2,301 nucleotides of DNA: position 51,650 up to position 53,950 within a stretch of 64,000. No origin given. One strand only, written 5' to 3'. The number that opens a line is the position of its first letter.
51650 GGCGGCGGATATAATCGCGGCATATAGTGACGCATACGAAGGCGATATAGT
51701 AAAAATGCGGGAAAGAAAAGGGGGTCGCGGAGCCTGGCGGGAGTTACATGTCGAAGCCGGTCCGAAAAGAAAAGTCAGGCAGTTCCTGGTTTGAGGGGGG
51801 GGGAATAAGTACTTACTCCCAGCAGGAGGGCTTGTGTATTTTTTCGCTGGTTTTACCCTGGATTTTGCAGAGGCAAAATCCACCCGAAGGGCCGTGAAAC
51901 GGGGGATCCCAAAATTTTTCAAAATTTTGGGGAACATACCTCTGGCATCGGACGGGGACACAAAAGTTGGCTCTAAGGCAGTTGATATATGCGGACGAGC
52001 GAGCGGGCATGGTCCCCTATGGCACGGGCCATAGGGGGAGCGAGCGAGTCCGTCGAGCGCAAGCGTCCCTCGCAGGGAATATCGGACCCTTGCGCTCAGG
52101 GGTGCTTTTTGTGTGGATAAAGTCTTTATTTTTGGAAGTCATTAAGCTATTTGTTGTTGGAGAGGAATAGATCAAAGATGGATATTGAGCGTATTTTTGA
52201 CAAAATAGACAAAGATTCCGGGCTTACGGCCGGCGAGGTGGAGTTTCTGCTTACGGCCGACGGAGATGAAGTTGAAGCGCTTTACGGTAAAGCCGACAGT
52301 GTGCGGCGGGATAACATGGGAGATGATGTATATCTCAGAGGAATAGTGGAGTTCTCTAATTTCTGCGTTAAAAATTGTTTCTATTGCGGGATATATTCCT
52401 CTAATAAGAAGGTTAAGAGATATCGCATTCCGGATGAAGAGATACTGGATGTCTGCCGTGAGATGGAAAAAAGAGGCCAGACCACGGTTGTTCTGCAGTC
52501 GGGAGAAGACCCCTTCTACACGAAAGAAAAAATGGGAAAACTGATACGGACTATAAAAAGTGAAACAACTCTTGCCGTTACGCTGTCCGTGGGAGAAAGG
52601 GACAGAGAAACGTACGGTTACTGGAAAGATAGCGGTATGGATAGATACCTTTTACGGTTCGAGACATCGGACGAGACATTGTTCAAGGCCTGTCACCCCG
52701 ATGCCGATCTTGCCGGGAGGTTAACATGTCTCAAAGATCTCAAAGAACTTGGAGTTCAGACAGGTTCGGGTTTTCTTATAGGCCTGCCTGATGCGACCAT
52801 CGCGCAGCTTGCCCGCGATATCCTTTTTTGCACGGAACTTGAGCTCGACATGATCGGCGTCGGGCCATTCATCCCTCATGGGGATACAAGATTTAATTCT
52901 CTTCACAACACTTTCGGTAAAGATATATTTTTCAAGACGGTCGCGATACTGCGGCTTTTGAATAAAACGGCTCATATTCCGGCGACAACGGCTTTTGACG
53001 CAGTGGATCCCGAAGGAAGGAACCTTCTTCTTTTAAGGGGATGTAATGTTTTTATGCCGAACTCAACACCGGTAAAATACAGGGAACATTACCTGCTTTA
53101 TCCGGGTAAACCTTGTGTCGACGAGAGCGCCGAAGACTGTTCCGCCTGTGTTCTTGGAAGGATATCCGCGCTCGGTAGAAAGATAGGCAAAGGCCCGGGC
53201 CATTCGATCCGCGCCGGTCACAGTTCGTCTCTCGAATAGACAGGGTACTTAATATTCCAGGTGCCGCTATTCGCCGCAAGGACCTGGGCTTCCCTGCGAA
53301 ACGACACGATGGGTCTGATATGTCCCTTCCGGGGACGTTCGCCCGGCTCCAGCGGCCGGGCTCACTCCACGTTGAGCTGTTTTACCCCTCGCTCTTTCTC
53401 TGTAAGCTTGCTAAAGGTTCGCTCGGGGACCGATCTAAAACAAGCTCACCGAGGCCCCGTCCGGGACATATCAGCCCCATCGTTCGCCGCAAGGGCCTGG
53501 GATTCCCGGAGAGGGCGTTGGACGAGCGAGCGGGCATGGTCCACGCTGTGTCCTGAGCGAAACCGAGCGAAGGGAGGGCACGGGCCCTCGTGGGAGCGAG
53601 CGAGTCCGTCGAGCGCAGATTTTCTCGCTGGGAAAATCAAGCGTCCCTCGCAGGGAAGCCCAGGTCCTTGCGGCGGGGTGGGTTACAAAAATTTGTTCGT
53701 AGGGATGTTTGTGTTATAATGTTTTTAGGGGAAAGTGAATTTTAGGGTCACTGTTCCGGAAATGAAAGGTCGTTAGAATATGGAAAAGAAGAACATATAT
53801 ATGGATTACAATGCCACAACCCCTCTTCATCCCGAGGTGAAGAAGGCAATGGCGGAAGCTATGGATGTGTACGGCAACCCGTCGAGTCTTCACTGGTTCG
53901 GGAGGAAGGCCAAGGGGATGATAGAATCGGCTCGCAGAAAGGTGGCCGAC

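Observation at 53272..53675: Second repeat family (B): 404-bp nested inverted-repeat element with perfect 28-bp TIRs between hydE and nifS, plus a related 110-bp copy at 51991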

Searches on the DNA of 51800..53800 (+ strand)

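Call 11: search_rna_families(source=window, start=51800, end=53800, threshold=evalue, max_evalue=10)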
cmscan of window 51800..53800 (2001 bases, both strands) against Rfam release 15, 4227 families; matches with E-value up to 10: 1.
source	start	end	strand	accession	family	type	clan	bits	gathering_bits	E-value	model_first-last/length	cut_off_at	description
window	53065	53227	+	RF02657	sot2652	Gene; sRNA;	-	13.1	61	6.9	1-187/187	no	Sense overlapping transcript RNA 2652 (sot)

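Call 63: search_with_rna_model(model_id=R1, sources=[L010, L007, L006, L004], max_evalue=0.5, show_alignments=10)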
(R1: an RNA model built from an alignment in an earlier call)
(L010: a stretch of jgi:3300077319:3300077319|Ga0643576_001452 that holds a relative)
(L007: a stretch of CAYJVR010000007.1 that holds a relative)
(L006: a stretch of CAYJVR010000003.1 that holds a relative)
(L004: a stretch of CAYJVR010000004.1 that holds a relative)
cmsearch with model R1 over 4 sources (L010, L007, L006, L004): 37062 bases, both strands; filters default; matches with E-value up to 0.5: 9.
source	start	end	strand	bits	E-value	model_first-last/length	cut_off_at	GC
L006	3798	3900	-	118.4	1.1e-29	1-103/103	no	0.67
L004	1190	1291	+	113.4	2.4e-28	1-103/103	no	0.72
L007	3493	3594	-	111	1.1e-27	1-103/103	no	0.73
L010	7122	7234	+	101.4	3.9e-25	1-103/103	no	0.69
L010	1266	1377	-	82.5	4.5e-20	1-103/103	no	0.68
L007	3573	3672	+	22.3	0.00052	1-103/103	no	0.69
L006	3964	4061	+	20.3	0.0018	1-103/103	no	0.67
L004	1109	1212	-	18.7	0.0047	1-103/103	no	0.71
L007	3438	3535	+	11.3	0.45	1-103/103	no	0.73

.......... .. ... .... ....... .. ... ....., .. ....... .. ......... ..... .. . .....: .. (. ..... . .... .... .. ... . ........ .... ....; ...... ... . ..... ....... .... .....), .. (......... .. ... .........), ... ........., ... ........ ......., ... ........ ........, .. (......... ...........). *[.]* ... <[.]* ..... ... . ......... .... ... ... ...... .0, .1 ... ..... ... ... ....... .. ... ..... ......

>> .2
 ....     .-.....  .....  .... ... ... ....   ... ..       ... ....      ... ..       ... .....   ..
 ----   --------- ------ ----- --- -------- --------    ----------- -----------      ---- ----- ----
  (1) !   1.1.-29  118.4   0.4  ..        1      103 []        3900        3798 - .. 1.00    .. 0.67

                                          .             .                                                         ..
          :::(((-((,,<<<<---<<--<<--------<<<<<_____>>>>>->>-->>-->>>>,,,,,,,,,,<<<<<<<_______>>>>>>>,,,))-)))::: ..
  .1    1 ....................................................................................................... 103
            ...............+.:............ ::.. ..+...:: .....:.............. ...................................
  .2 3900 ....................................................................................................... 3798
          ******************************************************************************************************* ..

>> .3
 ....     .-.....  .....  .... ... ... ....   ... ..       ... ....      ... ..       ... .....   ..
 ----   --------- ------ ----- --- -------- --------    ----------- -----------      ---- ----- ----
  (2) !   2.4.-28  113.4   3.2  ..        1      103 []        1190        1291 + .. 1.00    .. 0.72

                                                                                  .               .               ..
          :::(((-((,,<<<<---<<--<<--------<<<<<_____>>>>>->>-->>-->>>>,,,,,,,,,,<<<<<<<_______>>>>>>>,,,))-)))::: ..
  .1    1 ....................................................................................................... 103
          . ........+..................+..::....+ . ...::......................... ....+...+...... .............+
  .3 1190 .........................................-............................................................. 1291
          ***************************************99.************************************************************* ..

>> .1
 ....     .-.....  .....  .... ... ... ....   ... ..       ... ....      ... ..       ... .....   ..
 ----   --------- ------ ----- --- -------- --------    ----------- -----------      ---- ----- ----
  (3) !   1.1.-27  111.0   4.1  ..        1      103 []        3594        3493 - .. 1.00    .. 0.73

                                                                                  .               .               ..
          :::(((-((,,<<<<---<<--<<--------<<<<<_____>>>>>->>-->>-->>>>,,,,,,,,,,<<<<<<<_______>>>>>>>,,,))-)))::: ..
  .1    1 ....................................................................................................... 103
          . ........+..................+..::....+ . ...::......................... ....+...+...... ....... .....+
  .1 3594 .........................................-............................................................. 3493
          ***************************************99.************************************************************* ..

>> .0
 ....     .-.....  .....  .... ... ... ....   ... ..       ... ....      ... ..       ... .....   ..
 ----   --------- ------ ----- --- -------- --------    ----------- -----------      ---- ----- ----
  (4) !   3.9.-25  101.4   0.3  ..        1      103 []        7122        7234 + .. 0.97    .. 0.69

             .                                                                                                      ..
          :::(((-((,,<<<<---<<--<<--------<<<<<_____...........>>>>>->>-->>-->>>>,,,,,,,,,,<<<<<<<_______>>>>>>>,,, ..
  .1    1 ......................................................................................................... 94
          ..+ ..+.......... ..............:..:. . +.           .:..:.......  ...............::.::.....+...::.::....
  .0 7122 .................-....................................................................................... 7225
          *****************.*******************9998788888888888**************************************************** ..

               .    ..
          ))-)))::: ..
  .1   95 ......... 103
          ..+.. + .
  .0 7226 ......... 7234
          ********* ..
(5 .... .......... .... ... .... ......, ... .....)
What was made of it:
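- Both L010 copies replace the first tandem G.A by Watson-Crick GA/UC (call 63). The tandem-G.A helix is exchangeable with Watson-Crick pairs (call 63). It does not explain the G.A positions that stay G.A or change to Watson-Crick together (call 63).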

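Call 64: search_with_rna_model(model_id=R1, source=window, start=51800, end=53800, max_evalue=10, filters=off, show_alignments=5)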
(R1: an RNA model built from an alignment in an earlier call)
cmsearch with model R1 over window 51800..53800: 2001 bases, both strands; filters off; matches with E-value up to 10: 18.
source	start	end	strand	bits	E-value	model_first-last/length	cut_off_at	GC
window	53509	53650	+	97.4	2.5e-25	1-103/103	no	0.65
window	51985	52084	+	51.3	5.1e-13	1-103/103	no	0.65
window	53329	53461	-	17.5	0.00053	1-103/103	no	0.62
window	52658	52735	+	7.2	0.3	1-103/103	no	0.53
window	53341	53361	+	5.6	0.8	71-91/103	no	0.9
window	52862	52887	+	4.5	1.6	24-49/103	no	0.58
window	52931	52960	-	2.6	5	1-103/103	no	0.53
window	53618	53638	-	2.6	5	71-91/103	no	0.43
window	53258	53310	+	2.6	5.1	1-103/103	no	0.62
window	51856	51885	-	2.4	5.6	1-103/103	no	0.53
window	53258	53310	-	2.4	5.8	1-103/103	no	0.62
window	52023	52072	-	2.3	6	1-103/103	no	0.72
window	52224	52262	-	2.1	6.7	1-103/103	no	0.64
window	52498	52516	-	1.8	8.2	1-103/103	no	0.63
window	52765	52827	-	1.8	8.2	1-103/103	no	0.54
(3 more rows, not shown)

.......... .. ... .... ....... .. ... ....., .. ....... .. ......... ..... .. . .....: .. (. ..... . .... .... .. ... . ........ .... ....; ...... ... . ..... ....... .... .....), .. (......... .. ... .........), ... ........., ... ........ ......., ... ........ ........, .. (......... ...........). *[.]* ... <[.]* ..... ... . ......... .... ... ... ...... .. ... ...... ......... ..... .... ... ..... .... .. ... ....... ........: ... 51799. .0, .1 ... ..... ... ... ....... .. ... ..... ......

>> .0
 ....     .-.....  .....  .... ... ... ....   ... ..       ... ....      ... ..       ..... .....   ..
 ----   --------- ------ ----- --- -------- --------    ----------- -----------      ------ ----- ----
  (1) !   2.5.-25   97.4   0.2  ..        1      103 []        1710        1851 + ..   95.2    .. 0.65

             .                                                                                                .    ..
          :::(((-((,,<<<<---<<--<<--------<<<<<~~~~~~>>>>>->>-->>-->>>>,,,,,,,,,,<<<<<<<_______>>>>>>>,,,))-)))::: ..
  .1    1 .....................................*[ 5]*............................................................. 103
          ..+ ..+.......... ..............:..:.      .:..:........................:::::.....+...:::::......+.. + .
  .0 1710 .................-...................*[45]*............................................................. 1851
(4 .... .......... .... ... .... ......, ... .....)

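Call 66: search_rna_families(sources=[L010, L015, L004, L005, L006, L007, L008, L048, L051], threshold=gathering)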
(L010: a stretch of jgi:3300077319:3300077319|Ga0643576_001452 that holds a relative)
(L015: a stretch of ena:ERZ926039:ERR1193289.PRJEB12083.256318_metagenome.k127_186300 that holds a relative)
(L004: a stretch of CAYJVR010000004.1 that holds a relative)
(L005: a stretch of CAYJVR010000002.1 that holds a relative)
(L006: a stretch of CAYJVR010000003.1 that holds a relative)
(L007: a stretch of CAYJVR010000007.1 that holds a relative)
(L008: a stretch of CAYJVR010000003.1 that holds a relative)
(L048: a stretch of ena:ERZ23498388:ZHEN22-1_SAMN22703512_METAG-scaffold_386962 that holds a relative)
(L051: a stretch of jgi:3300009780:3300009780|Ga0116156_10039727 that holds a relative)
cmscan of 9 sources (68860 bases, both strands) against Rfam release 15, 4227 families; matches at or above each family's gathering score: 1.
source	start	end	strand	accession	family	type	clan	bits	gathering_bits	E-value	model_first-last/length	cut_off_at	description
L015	1276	1389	+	RF00059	TPP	Cis-reg; riboswitch;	-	66.8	54.3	6.5e-11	1-105/105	no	TPP riboswitch aptamer (THI element)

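Call 95: search_rna_families(source=window, start=53262, end=53685, threshold=evalue, max_evalue=10)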
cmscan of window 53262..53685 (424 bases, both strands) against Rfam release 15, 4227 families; matches with E-value up to 10: 0.
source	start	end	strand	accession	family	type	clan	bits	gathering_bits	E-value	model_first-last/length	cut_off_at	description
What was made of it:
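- On tmRNA: There is no Rfam hit at E<=10 (calls 11, 95).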

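Call 97: search_dna_similar(query=window:53272-53675:+, collection=plasmids, mode=distant, max_evalue=0.01, max_rows=10)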
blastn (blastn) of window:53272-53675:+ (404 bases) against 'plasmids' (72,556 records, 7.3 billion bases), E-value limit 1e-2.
No match.

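Call 98: search_dna_similar(query=window:53272-53675:+, collection=phages, mode=distant, max_evalue=0.01, max_rows=10)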
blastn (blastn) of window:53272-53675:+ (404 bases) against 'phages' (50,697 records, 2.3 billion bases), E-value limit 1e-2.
No match.
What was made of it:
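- Tried and rejected: Plasmid and phage BLAST of the 404 bp gave no match (calls 97, 98).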
